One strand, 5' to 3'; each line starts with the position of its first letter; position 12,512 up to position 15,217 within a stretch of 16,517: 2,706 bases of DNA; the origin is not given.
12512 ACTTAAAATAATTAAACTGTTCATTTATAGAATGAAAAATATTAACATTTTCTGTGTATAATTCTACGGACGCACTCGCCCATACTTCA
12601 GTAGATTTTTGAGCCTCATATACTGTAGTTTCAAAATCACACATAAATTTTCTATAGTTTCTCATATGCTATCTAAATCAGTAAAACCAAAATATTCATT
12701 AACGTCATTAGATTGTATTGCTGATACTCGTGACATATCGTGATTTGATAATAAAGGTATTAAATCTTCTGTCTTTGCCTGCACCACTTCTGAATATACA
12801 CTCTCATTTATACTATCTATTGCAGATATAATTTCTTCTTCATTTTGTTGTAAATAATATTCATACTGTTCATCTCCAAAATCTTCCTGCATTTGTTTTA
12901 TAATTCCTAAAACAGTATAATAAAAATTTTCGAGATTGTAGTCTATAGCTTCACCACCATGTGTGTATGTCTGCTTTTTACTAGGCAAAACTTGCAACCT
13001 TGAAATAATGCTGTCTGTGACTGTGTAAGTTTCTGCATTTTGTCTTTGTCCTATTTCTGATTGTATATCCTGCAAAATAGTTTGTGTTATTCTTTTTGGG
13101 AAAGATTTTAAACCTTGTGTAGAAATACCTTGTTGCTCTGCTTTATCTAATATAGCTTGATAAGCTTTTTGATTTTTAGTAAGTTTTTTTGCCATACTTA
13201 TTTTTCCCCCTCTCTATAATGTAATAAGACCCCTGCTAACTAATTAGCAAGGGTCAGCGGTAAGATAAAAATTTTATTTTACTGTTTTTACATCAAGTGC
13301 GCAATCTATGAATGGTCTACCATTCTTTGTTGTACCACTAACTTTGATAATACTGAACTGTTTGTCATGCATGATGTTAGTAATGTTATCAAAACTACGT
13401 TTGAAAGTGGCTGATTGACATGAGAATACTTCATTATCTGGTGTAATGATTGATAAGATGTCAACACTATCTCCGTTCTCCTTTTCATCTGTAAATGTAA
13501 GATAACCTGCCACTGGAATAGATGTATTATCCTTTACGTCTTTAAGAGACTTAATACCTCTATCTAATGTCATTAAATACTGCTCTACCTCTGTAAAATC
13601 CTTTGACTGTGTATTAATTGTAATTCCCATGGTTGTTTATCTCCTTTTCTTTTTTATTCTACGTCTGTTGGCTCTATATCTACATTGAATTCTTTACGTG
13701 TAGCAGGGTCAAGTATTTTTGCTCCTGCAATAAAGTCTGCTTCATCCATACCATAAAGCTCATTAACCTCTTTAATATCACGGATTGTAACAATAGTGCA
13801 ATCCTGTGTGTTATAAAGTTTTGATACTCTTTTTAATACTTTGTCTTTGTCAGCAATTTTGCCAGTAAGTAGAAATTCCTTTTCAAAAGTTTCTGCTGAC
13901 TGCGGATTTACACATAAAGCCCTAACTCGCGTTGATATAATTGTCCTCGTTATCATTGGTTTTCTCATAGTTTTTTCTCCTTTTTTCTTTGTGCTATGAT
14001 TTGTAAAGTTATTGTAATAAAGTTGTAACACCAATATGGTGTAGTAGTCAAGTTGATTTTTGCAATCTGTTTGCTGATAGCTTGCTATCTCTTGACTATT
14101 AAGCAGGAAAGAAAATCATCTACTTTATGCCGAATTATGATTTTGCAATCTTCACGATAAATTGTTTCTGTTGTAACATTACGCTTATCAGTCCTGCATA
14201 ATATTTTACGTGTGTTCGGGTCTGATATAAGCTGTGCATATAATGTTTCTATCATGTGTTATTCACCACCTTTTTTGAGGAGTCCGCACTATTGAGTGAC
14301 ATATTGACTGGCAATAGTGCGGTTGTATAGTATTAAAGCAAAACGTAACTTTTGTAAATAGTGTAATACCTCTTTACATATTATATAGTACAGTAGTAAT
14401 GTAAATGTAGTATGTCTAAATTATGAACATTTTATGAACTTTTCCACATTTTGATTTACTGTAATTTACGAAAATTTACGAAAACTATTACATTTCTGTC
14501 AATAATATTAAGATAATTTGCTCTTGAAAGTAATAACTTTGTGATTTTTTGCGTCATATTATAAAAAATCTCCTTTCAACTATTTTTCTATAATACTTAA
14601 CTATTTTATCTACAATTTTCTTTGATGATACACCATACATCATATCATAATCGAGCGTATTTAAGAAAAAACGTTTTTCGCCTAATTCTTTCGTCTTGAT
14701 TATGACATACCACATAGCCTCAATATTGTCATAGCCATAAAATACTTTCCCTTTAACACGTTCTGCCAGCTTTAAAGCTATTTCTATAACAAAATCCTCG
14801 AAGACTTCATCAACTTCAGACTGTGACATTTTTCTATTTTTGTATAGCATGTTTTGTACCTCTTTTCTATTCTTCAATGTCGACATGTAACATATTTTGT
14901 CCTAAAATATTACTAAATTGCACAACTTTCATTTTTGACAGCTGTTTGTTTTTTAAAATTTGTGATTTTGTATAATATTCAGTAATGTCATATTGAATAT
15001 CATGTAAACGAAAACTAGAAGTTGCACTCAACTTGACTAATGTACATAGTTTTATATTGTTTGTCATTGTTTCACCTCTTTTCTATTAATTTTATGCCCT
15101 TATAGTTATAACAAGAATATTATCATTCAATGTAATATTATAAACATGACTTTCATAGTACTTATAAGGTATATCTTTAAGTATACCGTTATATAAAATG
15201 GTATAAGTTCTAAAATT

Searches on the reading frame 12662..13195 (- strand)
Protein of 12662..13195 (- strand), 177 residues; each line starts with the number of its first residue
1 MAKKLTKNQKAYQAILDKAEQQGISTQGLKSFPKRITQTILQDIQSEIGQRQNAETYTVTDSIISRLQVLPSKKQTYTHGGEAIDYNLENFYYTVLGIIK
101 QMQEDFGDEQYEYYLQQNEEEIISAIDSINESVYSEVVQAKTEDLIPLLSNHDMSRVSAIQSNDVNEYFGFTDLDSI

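Call 20: search_protein_families(library=pfam, max_evalue=0.1, proteins=[window:12662-13195:-])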
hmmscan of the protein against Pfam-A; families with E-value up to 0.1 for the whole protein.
window:12662-13195:- (177 aa): 2 families
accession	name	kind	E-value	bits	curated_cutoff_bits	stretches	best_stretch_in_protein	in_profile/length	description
PF21663.2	WipA_Phos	-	0.051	13.4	27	0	59-160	78-182/238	WipA-like, phosphatase domain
PF13774.12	Longin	-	0.087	13.2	26.2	0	30-50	41-61/84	Regulated-SNARE-like domain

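Call 21: search_protein_families(library=phrogs, max_evalue=0.01, proteins=[window:12662-13195:-])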
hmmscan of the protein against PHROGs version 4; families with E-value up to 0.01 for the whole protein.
window:12662-13195:- (177 aa): 1 family
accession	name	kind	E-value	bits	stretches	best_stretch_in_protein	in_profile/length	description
phrog_2157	-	unknown function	0.0041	18.3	1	104-140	4-40/46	-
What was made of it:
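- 12662..13195 (-): Candidate terminal protein (177 aa), immediately upstream of the DNA polymerase gene (10722-12665, minus strand). It has no family hit (calls 20, 21).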

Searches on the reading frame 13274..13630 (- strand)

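Call 20: search_protein_families(library=pfam, max_evalue=0.1, proteins=[window:13274-13630:-])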
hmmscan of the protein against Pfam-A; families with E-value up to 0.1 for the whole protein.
window:13274-13630:- (118 aa): 1 family
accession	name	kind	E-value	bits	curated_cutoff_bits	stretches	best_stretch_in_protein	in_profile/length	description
PF17427.7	Phi29_Phage_SSB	-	0.015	15.9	25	1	26-110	30-120/123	Phage Single-stranded DNA-binding protein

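Call 21: search_protein_families(library=phrogs, max_evalue=0.01, proteins=[window:13274-13630:-])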
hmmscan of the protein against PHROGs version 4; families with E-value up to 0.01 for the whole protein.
window:13274-13630:- (118 aa): 0 families

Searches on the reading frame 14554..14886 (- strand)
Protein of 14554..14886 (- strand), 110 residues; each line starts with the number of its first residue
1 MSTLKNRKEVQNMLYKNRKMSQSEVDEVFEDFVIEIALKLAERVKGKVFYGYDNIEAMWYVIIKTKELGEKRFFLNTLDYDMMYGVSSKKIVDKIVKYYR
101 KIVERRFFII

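Call 20: search_protein_families(library=pfam, max_evalue=0.1, proteins=[window:14554-14886:-])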
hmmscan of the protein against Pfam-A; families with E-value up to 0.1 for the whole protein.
window:14554-14886:- (110 aa): 2 families
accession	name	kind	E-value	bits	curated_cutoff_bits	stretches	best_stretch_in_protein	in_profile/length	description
PF25068.1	ARM_TT21_4th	-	0.086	13.5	30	0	1-44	93-136/153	Tetratricopeptide repeat protein 21 forth ARM domain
PF00216.26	Bac_DNA_binding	-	0.095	13.4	22.4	0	6-42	2-38/90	Bacterial DNA-binding protein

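Call 21: search_protein_families(library=phrogs, max_evalue=0.01, proteins=[window:14554-14886:-])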
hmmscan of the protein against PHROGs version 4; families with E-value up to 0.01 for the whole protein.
window:14554-14886:- (110 aa): 0 families

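Call 102: search_solved_structures(query=window:14554-14886:-, max_evalue=10, show_alignments=1)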
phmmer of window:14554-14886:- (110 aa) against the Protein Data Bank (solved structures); distinct sequences matched with E-value up to 10: 1.
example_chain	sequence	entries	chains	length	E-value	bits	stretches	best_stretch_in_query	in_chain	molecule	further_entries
22xc_A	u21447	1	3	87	0.054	17.1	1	63-104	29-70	dCX001 binder antagonist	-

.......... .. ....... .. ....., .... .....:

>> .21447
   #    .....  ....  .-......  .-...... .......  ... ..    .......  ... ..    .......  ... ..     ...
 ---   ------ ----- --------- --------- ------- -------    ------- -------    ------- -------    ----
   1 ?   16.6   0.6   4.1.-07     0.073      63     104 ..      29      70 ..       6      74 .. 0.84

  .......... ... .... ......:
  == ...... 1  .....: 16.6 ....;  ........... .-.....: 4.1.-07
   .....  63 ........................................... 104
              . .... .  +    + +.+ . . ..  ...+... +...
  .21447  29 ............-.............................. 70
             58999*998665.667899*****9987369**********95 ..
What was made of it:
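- Tried and rejected: A PDB sequence search did not support it (call 102).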

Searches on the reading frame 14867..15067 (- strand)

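Call 20: search_protein_families(library=pfam, max_evalue=0.1, proteins=[window:14867-15067:-])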
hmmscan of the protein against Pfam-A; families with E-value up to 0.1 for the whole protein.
window:14867-15067:- (66 aa): 1 family
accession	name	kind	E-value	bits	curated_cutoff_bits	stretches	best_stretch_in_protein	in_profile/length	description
PF04242.18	DUF424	-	0.076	13.7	25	1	17-65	20-69/92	Protein of unknown function (DUF424)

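Call 21: search_protein_families(library=phrogs, max_evalue=0.01, proteins=[window:14867-15067:-])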
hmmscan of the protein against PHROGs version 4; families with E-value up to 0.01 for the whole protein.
window:14867-15067:- (66 aa): 0 families
